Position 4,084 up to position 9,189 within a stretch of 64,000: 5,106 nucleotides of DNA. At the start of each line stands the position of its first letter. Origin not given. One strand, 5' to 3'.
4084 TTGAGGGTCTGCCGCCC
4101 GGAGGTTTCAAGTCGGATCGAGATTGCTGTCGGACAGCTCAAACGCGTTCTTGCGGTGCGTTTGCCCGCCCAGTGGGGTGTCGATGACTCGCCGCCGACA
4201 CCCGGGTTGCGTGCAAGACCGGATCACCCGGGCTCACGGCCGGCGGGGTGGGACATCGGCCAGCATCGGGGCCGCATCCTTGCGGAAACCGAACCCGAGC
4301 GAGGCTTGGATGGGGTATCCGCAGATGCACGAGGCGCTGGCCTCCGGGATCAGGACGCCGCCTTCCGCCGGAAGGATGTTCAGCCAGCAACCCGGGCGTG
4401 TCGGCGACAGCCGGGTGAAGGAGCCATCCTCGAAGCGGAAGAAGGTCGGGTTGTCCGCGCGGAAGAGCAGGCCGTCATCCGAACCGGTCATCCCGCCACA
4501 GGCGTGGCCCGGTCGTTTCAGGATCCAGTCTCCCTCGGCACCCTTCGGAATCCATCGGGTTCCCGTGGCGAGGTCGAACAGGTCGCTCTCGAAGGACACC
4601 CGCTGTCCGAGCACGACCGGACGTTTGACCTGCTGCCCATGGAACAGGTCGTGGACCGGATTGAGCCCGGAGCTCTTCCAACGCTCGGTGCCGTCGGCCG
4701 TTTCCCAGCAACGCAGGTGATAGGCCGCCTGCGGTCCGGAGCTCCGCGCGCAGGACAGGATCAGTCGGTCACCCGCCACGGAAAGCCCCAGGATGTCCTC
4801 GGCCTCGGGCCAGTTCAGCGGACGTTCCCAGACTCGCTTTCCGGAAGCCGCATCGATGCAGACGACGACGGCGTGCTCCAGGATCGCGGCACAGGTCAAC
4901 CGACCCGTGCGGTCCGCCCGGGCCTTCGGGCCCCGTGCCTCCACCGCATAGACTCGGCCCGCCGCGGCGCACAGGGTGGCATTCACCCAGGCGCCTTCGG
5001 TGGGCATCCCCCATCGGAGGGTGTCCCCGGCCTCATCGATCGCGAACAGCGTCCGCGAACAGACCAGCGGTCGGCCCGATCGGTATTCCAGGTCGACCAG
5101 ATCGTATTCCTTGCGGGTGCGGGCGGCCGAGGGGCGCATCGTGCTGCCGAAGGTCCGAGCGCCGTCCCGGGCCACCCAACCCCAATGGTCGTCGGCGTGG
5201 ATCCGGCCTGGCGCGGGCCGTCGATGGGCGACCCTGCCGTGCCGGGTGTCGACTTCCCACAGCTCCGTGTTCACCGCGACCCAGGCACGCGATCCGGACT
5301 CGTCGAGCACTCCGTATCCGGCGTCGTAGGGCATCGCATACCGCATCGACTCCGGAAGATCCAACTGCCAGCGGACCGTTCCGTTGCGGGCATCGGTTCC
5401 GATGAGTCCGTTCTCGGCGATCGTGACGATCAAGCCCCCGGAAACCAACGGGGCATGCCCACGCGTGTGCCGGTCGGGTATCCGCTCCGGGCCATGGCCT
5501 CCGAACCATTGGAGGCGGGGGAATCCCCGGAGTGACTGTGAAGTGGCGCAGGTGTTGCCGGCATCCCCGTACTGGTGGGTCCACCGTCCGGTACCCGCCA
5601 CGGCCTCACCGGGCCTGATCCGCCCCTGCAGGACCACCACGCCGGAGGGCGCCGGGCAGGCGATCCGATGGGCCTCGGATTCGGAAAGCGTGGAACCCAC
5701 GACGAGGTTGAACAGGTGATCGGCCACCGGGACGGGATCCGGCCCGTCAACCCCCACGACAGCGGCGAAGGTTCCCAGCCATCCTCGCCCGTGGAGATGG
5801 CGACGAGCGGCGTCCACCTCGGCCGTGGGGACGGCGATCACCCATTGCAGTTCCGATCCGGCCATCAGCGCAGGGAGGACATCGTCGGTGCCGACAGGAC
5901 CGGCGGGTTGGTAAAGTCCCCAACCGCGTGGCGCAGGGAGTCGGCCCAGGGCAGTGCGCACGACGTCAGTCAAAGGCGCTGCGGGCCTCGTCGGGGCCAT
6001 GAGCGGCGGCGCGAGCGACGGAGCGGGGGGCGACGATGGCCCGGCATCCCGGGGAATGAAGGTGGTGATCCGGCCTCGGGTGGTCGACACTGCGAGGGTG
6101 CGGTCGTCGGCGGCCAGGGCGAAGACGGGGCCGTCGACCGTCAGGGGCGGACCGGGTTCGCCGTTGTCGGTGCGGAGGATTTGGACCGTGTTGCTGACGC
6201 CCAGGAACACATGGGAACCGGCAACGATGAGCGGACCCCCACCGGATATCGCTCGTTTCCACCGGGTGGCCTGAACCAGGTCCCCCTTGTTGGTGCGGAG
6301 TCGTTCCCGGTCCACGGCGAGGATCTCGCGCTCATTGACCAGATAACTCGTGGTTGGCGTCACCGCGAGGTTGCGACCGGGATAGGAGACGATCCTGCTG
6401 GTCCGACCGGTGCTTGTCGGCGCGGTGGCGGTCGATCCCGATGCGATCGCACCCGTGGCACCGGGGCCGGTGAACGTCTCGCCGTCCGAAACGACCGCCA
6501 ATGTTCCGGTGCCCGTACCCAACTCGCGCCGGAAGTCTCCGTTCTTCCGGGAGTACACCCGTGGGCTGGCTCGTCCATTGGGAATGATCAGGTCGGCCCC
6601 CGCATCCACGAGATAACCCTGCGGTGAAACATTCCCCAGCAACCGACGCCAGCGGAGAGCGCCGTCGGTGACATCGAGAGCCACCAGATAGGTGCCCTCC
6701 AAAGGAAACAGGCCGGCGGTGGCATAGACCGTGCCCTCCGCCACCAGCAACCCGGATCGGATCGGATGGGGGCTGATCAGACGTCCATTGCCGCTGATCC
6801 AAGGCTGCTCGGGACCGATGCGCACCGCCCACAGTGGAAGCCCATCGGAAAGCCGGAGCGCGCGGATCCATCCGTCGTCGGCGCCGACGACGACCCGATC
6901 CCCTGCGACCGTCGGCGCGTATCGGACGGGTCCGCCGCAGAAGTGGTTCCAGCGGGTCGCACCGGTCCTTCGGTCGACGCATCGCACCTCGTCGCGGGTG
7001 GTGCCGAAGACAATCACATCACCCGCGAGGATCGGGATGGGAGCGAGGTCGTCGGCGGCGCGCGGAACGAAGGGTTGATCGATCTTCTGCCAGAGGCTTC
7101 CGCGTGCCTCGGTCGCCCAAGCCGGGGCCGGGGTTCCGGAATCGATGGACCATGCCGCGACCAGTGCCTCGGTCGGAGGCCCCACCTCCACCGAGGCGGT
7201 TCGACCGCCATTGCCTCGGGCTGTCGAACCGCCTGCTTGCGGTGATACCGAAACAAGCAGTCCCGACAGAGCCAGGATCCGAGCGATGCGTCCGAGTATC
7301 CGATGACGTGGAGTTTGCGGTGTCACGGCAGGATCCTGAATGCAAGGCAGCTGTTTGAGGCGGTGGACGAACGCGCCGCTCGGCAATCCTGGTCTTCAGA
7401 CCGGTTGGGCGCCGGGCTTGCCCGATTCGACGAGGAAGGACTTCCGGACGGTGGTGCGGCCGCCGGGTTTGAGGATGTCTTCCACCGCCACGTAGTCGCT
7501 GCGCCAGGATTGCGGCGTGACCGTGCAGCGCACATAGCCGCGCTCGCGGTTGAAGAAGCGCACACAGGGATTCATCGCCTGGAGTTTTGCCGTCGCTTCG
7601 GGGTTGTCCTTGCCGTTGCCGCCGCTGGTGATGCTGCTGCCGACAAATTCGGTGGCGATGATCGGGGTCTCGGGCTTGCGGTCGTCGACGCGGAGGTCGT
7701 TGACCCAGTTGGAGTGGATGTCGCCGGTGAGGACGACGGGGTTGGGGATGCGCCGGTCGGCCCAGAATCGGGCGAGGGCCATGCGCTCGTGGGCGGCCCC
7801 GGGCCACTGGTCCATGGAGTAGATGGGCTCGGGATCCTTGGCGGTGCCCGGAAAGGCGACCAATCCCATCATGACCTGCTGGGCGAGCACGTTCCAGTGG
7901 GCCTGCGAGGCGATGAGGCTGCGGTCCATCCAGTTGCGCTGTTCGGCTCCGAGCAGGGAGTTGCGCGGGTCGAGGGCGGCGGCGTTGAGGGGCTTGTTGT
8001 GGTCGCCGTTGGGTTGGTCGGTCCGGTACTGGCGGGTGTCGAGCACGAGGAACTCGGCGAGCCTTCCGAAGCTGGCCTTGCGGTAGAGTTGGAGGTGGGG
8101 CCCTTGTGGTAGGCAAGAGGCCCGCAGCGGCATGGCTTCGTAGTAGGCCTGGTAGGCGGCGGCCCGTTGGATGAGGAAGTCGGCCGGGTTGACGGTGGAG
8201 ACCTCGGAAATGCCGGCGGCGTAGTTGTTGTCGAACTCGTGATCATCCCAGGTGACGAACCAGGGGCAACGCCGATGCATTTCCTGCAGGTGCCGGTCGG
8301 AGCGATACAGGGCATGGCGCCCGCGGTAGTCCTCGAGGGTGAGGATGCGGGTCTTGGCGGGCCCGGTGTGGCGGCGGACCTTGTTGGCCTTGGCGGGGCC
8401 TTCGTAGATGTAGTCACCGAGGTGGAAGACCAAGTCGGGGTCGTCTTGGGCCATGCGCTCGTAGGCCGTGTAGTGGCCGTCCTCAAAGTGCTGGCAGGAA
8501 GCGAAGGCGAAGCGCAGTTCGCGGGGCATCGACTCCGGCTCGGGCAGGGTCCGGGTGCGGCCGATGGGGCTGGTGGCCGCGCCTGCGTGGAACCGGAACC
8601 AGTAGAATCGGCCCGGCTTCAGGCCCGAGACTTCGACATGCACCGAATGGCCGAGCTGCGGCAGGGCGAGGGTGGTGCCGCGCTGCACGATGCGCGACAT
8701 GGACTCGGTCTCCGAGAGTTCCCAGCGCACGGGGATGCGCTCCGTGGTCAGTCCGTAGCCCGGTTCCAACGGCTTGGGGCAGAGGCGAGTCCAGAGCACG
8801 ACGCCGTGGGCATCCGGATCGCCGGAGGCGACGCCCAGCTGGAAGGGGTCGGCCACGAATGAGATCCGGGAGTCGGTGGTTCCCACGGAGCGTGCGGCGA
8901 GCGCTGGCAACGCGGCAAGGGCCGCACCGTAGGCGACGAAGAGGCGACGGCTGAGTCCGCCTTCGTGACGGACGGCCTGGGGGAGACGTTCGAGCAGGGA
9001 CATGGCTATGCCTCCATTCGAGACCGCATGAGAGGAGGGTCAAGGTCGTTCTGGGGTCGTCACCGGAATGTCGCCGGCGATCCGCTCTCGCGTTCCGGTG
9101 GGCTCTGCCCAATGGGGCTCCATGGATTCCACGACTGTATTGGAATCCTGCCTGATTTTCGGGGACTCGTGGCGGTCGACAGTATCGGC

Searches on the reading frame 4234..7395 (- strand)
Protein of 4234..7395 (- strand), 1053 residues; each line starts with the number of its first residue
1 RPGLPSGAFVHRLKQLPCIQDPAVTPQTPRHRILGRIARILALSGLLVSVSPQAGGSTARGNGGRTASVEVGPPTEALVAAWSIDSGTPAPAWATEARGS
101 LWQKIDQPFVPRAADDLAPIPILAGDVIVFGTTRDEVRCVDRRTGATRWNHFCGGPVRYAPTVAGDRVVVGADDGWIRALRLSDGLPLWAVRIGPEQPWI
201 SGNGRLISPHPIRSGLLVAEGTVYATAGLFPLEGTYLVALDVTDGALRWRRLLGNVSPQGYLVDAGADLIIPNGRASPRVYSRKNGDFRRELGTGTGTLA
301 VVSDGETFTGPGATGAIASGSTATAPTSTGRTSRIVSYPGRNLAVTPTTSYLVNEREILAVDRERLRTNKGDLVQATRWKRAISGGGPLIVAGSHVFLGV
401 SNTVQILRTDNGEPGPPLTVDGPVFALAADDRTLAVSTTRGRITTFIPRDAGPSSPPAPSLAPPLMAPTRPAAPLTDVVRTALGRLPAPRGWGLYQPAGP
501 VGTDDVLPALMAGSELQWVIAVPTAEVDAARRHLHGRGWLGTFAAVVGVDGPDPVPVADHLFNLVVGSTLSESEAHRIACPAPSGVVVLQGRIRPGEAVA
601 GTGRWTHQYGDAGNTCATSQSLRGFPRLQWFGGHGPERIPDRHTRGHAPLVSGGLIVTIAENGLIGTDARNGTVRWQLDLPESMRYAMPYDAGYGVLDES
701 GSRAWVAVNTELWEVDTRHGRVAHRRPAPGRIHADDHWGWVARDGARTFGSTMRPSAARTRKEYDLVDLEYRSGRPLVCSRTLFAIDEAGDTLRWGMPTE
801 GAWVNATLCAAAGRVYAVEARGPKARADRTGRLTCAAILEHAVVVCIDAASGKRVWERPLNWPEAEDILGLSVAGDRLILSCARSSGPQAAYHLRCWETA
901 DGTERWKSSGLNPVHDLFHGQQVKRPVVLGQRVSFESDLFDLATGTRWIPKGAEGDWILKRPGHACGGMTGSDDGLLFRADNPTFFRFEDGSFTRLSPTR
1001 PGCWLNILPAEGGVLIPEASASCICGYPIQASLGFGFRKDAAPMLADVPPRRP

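Call 9: search_protein_families(library=pfam, proteins=[window:4234-7395:-], max_evalue=0.001)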
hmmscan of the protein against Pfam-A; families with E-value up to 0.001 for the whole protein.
window:4234-7395:- (1053 aa): 3 families
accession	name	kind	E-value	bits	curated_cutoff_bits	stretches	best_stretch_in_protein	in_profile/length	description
PF13360.13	PQQ_2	-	4.9e-26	92.3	27.6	1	116-251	24-144/233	Outer membrane protein assembly factor BamB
PF13570.13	Beta-prop_ACSF4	-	5.2e-08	33.1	133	1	125-194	61-132/329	Beta-alanine-activating enzyme, beta-propeller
PF01011.28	PQQ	-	1.2e-05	24.7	26.7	0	117-151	49-83/595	Glucose/ethanol/alcohol dehydrogenase, beta-propeller domain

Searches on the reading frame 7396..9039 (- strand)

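Call 9: search_protein_families(library=pfam, proteins=[window:7396-9039:-], max_evalue=0.001)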
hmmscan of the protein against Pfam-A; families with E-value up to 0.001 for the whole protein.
window:7396-9039:- (547 aa): 2 families
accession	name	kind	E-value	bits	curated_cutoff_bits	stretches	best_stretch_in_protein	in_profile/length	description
PF09423.15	PhoD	-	2.6e-110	369.2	27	1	177-516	1-343/343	PhoD-like phosphatase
PF16655.11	PhoD_N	-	2.4e-31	108.6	30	1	68-164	1-90/90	PhoD-like phosphatase, N-terminal domain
